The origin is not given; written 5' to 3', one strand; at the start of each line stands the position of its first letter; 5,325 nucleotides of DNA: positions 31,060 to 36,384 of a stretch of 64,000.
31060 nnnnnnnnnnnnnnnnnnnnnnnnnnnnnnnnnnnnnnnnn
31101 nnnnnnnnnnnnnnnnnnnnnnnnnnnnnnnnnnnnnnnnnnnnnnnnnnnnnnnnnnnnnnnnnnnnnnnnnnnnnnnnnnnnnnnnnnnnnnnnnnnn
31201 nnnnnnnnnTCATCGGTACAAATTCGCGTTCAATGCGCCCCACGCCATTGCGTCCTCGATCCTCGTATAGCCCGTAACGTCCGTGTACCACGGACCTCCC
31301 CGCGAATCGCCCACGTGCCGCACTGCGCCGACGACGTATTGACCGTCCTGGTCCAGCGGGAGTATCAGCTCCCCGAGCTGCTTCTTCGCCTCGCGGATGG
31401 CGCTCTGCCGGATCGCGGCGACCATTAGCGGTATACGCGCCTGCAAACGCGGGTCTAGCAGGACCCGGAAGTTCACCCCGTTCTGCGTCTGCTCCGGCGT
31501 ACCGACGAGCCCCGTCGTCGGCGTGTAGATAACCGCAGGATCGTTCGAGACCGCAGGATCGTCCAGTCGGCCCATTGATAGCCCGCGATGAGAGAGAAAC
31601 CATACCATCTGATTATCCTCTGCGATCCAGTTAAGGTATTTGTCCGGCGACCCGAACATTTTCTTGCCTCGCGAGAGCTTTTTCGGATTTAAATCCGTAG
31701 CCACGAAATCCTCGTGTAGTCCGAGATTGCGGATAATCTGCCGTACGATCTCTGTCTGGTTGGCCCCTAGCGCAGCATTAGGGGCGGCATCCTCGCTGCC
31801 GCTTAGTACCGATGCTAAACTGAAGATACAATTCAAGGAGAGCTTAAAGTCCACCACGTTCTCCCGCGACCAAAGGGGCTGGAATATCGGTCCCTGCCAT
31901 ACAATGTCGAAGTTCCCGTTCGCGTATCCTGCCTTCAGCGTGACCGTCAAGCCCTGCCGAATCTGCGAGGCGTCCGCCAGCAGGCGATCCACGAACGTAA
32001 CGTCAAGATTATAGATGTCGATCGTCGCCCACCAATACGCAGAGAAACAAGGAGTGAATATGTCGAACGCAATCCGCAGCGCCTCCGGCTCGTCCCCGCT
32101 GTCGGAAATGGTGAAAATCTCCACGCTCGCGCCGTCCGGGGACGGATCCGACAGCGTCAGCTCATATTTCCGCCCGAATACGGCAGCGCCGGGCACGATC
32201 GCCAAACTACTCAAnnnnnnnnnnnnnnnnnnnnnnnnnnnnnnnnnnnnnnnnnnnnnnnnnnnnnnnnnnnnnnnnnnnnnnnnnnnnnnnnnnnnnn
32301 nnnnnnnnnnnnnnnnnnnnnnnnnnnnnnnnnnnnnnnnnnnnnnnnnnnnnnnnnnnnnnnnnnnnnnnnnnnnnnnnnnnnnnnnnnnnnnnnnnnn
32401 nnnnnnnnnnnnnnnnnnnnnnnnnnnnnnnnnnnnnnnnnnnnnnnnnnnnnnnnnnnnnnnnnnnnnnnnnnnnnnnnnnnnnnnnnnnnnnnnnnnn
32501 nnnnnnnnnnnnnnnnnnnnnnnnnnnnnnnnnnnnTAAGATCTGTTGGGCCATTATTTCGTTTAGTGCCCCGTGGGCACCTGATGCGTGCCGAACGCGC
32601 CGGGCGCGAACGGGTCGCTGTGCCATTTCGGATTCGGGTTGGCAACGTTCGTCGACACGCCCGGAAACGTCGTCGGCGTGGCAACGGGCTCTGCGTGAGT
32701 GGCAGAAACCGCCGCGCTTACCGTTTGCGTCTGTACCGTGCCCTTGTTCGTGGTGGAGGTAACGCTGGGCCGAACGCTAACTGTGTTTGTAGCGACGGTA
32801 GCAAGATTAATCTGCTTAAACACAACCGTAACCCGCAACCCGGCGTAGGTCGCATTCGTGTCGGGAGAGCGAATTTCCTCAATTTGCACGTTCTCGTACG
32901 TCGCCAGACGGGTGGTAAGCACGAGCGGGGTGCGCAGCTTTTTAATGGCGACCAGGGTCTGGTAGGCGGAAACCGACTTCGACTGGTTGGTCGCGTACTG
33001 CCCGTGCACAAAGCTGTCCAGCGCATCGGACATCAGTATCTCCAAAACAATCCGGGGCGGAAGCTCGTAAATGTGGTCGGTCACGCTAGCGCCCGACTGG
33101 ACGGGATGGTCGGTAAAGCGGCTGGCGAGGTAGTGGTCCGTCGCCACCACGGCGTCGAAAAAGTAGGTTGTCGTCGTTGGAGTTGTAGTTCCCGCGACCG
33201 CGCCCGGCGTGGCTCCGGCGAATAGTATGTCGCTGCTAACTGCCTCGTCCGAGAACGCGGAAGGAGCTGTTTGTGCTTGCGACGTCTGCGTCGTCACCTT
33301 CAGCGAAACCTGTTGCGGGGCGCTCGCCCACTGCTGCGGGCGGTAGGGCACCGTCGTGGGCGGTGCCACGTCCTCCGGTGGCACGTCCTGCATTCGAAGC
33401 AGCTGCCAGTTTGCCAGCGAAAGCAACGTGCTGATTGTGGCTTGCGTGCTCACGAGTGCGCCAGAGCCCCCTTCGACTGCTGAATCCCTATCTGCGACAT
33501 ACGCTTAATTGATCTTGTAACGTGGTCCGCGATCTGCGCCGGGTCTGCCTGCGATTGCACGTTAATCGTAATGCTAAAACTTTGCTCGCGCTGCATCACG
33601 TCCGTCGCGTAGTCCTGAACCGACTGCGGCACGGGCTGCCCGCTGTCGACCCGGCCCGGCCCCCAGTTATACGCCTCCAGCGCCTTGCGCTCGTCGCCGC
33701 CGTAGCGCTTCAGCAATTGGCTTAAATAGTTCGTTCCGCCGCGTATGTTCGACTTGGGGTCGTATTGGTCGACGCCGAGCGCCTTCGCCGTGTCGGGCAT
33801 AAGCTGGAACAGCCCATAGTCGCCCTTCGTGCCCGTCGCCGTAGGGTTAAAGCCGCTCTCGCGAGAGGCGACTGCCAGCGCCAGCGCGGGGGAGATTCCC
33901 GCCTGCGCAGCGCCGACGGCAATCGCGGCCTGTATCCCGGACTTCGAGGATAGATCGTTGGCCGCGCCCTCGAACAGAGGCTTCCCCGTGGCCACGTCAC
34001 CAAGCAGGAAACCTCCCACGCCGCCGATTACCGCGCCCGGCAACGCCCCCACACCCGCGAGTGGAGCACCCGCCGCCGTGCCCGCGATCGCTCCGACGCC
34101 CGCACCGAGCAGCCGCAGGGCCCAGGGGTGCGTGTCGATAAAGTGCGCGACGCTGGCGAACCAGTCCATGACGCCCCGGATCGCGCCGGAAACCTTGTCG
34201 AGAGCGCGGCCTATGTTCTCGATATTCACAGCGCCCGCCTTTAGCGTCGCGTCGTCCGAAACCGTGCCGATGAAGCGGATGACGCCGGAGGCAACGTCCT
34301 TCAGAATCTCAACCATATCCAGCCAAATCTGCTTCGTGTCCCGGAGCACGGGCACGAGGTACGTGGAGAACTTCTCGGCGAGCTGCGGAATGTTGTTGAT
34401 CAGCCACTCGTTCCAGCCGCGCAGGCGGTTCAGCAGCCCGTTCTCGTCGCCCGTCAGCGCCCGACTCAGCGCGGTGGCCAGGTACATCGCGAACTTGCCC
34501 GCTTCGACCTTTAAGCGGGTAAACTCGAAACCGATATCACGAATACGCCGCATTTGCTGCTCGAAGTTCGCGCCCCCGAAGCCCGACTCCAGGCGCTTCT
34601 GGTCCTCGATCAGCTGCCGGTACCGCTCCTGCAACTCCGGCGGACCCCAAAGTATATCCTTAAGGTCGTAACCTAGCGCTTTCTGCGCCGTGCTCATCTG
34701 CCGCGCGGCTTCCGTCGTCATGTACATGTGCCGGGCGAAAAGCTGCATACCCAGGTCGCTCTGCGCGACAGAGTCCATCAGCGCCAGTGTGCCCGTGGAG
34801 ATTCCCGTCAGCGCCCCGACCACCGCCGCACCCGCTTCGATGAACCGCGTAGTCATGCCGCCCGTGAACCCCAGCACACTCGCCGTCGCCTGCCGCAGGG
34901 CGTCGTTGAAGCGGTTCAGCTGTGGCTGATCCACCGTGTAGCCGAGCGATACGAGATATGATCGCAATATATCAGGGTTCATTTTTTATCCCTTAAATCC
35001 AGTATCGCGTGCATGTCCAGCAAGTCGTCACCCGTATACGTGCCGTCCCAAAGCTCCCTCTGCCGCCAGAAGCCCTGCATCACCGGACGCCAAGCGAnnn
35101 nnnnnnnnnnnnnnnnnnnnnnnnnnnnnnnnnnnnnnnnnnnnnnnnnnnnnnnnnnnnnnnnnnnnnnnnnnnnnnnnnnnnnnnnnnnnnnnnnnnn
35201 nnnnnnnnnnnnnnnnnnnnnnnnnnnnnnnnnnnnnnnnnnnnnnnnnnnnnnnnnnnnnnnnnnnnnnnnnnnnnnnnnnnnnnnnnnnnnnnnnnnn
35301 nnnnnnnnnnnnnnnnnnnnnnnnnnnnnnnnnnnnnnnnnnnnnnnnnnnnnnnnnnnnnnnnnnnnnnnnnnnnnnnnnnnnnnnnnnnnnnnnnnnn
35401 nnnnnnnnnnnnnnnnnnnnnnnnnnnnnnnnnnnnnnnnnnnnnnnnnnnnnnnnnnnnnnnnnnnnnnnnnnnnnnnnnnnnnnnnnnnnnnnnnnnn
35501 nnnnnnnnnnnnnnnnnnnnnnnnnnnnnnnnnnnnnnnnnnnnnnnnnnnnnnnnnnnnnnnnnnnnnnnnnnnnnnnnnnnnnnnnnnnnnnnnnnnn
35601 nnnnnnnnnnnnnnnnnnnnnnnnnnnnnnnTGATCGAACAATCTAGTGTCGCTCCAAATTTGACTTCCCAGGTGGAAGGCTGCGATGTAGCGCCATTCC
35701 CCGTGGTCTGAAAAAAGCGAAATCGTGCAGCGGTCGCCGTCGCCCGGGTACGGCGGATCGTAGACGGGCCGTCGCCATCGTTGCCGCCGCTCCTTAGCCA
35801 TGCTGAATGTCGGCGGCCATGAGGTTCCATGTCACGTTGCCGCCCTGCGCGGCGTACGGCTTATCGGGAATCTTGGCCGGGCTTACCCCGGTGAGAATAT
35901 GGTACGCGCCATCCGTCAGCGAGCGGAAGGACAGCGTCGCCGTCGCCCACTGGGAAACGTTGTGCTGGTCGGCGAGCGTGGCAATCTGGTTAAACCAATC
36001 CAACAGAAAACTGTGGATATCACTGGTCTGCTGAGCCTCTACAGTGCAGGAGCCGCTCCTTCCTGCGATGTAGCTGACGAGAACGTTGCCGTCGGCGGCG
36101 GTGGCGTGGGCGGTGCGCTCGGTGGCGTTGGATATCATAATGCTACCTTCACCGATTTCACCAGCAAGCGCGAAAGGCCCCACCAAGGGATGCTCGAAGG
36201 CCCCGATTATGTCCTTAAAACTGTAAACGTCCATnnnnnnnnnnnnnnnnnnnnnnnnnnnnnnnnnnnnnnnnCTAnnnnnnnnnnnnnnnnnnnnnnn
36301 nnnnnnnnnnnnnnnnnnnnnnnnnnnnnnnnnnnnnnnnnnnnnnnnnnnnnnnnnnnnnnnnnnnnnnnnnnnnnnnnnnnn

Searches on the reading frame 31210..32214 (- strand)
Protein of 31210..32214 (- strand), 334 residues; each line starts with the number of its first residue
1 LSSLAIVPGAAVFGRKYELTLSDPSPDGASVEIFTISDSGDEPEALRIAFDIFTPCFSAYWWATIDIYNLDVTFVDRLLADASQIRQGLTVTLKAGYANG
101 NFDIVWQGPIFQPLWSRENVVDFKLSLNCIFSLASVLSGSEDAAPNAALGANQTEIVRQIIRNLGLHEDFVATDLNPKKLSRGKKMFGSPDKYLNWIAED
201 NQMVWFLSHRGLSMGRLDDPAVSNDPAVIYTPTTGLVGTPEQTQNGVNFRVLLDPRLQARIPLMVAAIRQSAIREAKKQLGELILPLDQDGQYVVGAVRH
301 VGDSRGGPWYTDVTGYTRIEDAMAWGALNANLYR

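Call 22: search_protein_families(library=phrogs, proteins=[window:31210-32214:-], max_evalue=0.001)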
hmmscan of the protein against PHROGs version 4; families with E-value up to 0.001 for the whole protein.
window:31210-32214:- (334 aa): 3 families
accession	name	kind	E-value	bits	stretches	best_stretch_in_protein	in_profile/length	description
phrog_196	-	tail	1.4e-40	140.4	1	10-320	82-363/536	baseplate hub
phrog_20677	-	unknown function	9.6e-23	81.4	1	9-258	158-387/631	-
phrog_23564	-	unknown function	0.00016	22.6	0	219-256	43-80/155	-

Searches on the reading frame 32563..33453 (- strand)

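Call 22: search_protein_families(library=phrogs, proteins=[window:32563-33453:-], max_evalue=0.001)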
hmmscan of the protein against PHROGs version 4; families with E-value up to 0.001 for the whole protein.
window:32563-33453:- (296 aa): 5 families
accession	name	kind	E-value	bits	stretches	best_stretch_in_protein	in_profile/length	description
phrog_817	-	tail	1.9e-32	113.4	1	91-252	12-190/200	tail fiber protein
phrog_1517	-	lysis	2.4e-12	48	1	96-247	13-159/202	endolysin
phrog_17031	-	tail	2e-05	25.3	0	87-130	63-107/300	tail protein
phrog_29701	-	unknown function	0.00035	20.4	1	94-143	21-70/375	-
phrog_3721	-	unknown function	0.00069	20.3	0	113-246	45-178/265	-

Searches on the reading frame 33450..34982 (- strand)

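Call 22: search_protein_families(library=phrogs, proteins=[window:33450-34982:-], max_evalue=0.001)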
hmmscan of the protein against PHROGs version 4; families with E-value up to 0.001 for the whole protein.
window:33450-34982:- (510 aa): 29 families (the best 25 are shown)
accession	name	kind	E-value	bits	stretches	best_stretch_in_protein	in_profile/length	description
phrog_2013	-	tail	3e-32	113.2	1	296-486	429-610/657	lytic tail protein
phrog_669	-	lysis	1.9e-26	92.8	1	359-503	930-1089/1946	endolysin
phrog_14342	-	tail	4.9e-22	79.9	1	310-446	110-238/272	lytic tail fiber protein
phrog_342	-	head and packaging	5e-21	75.5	1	345-450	10-122/1235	internal virion protein with endolysin domain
phrog_13449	-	other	9.2e-17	62.4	1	355-467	12-120/269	transglycosylase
phrog_28014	-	unknown function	2e-16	61.4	1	354-454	38-141/224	-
phrog_22539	-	unknown function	1.2e-15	58.4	1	45-243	223-415/626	-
phrog_28504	-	tail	4e-15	56.6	1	345-447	228-332/597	lytic tail fiber protein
phrog_32437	-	unknown function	1.9e-11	45.3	1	360-460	82-188/205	-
phrog_2276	-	tail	1.9e-11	44.4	2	1-106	21-134/673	tail length tape measure protein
phrog_2533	-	unknown function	2.3e-09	36.9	1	366-469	761-871/1130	-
phrog_12507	-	other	1.5e-08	35.9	1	358-447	18-110/260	transglycosylase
phrog_21143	-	tail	1.5e-08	34.5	1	358-445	12-101/576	lytic tail fiber protein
phrog_11561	-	unknown function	9.6e-08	31.8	1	341-439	313-422/853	-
phrog_35577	-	unknown function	3.8e-07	31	1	351-449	11-112/331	-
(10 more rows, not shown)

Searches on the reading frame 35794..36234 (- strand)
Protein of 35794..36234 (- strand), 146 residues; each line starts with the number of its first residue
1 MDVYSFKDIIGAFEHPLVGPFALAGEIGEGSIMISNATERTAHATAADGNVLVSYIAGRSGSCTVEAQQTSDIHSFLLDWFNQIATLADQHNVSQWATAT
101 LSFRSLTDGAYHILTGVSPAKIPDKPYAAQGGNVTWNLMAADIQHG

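Call 22: search_protein_families(library=phrogs, proteins=[window:35794-36234:-], max_evalue=0.001)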
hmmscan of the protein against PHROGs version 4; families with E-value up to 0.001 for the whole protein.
window:35794-36234:- (146 aa): 1 family
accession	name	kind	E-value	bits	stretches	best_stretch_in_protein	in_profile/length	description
phrog_280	-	head and packaging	1e-16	62.2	1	1-145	3-135/143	virion structural protein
